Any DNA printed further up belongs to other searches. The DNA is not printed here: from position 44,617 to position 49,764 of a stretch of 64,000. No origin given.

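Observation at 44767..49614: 1615-aa fusion of an adenylate-forming acyl ligase, a large unknown region and a GNAT acyltransferase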

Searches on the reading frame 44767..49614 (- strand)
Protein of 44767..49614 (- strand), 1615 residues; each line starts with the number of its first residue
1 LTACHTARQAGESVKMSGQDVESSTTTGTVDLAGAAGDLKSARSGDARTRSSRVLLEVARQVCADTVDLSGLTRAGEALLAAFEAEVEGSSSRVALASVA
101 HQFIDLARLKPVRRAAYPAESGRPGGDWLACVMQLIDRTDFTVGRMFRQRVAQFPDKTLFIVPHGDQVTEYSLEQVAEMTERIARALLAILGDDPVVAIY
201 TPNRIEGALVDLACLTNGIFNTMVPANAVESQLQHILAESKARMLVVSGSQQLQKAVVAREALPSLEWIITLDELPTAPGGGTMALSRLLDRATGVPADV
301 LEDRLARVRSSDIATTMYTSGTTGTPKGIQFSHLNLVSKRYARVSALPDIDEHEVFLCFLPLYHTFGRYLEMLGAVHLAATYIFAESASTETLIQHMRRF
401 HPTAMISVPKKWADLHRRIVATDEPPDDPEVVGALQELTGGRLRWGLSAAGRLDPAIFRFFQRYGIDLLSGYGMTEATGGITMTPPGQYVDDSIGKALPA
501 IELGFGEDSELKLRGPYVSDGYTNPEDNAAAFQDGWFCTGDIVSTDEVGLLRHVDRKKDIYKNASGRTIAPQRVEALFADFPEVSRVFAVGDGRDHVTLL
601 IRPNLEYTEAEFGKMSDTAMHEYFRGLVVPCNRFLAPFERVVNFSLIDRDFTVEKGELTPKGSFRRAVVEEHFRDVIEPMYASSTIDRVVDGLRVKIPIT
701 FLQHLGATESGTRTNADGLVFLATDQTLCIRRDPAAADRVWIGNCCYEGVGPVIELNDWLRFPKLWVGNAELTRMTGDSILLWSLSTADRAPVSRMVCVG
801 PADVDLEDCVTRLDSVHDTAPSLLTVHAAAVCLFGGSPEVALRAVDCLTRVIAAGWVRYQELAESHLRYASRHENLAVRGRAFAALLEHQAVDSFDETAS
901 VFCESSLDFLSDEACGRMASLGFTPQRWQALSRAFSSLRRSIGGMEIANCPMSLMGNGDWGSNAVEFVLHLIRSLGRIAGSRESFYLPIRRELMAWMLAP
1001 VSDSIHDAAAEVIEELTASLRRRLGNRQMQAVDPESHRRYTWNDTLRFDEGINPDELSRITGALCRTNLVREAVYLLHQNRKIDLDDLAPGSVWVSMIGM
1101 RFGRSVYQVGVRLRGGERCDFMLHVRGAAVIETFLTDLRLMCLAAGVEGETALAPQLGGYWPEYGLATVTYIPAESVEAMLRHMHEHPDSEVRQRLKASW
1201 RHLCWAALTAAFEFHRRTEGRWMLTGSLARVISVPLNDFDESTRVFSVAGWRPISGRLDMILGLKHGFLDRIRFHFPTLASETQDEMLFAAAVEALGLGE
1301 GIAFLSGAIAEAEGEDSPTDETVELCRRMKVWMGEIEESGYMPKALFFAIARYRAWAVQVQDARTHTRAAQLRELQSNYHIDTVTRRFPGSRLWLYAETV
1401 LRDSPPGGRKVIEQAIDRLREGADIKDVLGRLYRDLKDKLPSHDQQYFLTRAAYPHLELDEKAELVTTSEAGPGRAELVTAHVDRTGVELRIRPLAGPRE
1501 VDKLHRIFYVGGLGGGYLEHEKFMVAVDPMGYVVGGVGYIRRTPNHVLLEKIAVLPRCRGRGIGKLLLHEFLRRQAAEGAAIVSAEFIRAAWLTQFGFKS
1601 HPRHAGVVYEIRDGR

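Call 5: search_protein_families(library=pfam, proteins=[window:44767-49614:-], max_evalue=1)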
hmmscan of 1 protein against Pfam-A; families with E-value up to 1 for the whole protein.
window:44767-49614:- (1615 aa): 6 families
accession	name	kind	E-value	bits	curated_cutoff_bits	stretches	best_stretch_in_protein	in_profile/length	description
PF00501.34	AMP-binding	-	5e-58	197.2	29.9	1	147-511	1-372/384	AMP-binding enzyme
PF23562.2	AMP-binding_C_3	-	3.6e-08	34.2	20.8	1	564-683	7-122/124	AMP-binding enzyme C-terminal domain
PF13508.13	Acetyltransf_7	-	4.5e-08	33.8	27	1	1520-1599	2-83/84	Acetyltransferase (GNAT) domain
PF00583.31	Acetyltransf_1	-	3.9e-07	30.8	20.7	1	1520-1583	32-96/116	Acetyltransferase (GNAT) family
PF14542.12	Acetyltransf_CG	-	0.0011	19.5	30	1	1523-1583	2-61/80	GCN5-related N-acetyl-transferase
PF13673.13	Acetyltransf_10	-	0.0038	17.6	23.6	1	1521-1579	30-84/128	Acetyltransferase (GNAT) domain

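Call 6: search_protein_families(library=ncbifam, proteins=[window:44767-49614:-], max_evalue=1)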
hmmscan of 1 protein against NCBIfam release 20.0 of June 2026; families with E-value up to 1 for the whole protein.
window:44767-49614:- (1615 aa): 100 families (the best 25 are shown)
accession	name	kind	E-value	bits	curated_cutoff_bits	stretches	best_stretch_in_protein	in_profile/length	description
NF004837.0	PRK06187.1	subfamily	6.1e-52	176.6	476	1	139-591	6-455/531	long-chain-fatty-acid--CoA ligase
NF038343.1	ligase_FadD11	exception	5.6e-51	173.6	950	2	437-684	323-584/585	fatty acid--CoA ligase FadD11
NF005801.1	PRK07656.1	equivalog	6.7e-44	150.4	657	1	169-591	25-436/500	FadD3 family acyl-CoA ligase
NF009233.0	PRK12583.1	subfamily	1.4e-39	135.9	832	1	140-591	17-483/558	fatty acid CoA ligase family protein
NF006182.0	PRK08316.1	subfamily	2.4e-37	128.6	663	2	140-418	10-277/523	fatty acyl-CoA synthetase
NF041592.1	carboxyl_red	equivalog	4.7e-36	123.9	1300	1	172-683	79-621/1160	carboxylic acid reductase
NF005714.0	PRK07529.1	subfamily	1.2e-35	123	632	1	145-592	34-509/640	acyl-CoA synthetase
NF004114.0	PRK05605.1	equivalog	3.4e-35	121.4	766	1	277-594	189-505/575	long-chain-fatty-acid--CoA ligase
TIGR01923.1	menE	equivalog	4.7e-35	121.3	330.15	1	175-592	4-382/442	o-succinylbenzoate--CoA ligase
NF009232.0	PRK12582.1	subfamily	3.5e-34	118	777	1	138-690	46-622/624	acyl-CoA synthetase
NF004808.0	PRK06155.1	equivalog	1.3e-33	116.1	722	1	140-587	20-451/542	ATP-dependent acyl-CoA ligase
NF006134.1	PRK08279.1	equivalog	5.4e-33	114.4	625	2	138-408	41-304/605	long-chain-acyl-CoA synthetase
NF005702.0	PRK07514.1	subfamily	5.6e-33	114.1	558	1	149-587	8-429/506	malonyl-CoA synthase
TIGR03098.1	ligase_PEP_1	hypoth_equivalog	1e-31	110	592.35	1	146-592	5-452/517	acyl-CoA ligase (AMP-forming), exosortase A system-associated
NF004758.0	PRK06087.1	equivalog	4.5e-31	107.8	736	1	140-590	23-465/548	medium-chain fatty-acid--CoA ligase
NF005291.0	PRK06814.1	equivalog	1.5e-25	89.4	1349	2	459-582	925-1056/1140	acyl-[ACP]--phospholipid O-acyltransferase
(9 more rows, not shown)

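Call 27: search_protein_families(library=padloc, proteins=[window:44770-49569:-], max_evalue=0.1)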
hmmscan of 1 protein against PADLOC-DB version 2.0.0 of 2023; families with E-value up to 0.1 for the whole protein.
window:44770-49569:- (1600 aa): 0 families
